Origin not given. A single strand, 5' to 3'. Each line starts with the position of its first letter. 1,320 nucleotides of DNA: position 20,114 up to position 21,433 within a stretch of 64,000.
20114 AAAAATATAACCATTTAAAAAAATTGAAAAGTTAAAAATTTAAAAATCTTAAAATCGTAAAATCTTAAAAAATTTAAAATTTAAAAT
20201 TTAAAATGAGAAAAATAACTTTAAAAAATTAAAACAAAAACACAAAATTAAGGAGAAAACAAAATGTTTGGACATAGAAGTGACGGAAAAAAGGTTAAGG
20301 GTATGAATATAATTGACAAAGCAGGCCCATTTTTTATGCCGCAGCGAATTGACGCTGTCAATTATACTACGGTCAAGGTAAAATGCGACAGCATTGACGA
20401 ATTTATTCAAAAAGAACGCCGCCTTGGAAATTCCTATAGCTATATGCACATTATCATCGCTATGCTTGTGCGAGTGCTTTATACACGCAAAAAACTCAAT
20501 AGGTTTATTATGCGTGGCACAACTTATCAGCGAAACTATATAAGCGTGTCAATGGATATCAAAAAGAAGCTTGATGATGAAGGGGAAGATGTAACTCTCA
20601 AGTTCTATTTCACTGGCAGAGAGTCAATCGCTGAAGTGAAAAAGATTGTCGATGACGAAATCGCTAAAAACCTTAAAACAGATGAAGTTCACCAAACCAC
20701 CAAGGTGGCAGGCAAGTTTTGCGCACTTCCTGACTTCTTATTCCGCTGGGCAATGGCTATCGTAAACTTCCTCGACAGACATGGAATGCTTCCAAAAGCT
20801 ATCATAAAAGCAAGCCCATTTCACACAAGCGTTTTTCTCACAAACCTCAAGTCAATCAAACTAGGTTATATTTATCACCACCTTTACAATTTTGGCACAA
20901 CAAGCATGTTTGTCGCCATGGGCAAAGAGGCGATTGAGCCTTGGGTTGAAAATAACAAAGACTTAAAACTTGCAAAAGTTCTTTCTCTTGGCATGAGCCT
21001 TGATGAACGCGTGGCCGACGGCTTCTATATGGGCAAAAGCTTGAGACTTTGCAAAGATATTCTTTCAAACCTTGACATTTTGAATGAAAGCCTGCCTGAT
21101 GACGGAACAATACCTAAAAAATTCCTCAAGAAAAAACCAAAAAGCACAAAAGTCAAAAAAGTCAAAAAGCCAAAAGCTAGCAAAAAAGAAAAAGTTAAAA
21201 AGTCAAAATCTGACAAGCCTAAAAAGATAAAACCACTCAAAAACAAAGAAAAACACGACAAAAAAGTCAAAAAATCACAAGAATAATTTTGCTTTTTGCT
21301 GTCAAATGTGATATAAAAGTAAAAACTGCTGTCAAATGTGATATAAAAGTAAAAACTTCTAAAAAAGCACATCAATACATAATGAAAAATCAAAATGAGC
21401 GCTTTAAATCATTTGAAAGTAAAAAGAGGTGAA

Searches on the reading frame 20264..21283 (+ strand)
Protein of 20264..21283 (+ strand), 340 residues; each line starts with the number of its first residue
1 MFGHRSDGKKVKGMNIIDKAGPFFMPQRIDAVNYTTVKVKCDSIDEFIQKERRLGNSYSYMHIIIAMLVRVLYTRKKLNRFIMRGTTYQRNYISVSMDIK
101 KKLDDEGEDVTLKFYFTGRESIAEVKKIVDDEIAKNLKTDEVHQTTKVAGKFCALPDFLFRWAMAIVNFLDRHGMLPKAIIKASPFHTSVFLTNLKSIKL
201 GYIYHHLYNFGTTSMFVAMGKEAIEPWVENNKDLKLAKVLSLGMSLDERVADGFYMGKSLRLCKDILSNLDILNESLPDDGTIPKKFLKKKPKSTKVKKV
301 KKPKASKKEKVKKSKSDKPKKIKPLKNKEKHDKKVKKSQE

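Call 51: search_protein_families(library=ncbifam, proteins=[window:20264-21283:+], max_evalue=0.001)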
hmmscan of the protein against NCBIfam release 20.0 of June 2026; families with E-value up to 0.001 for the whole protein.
window:20264-21283:+ (340 aa): 0 families

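Call 72: search_protein_families(library=pfam, proteins=[window:20264-21283:+], max_evalue=0.1)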
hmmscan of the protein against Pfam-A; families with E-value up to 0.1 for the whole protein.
window:20264-21283:+ (340 aa): 2 families
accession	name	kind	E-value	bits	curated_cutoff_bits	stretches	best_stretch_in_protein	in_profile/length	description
PF00198.28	2-oxoacid_dh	-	2.3e-06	27.7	23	1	216-270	174-227/232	2-oxoacid dehydrogenases acyltransferase (catalytic domain)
PF09145.16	Ubiq-assoc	-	0.022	15.1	27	1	230-248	4-22/44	Ubiquitin-associated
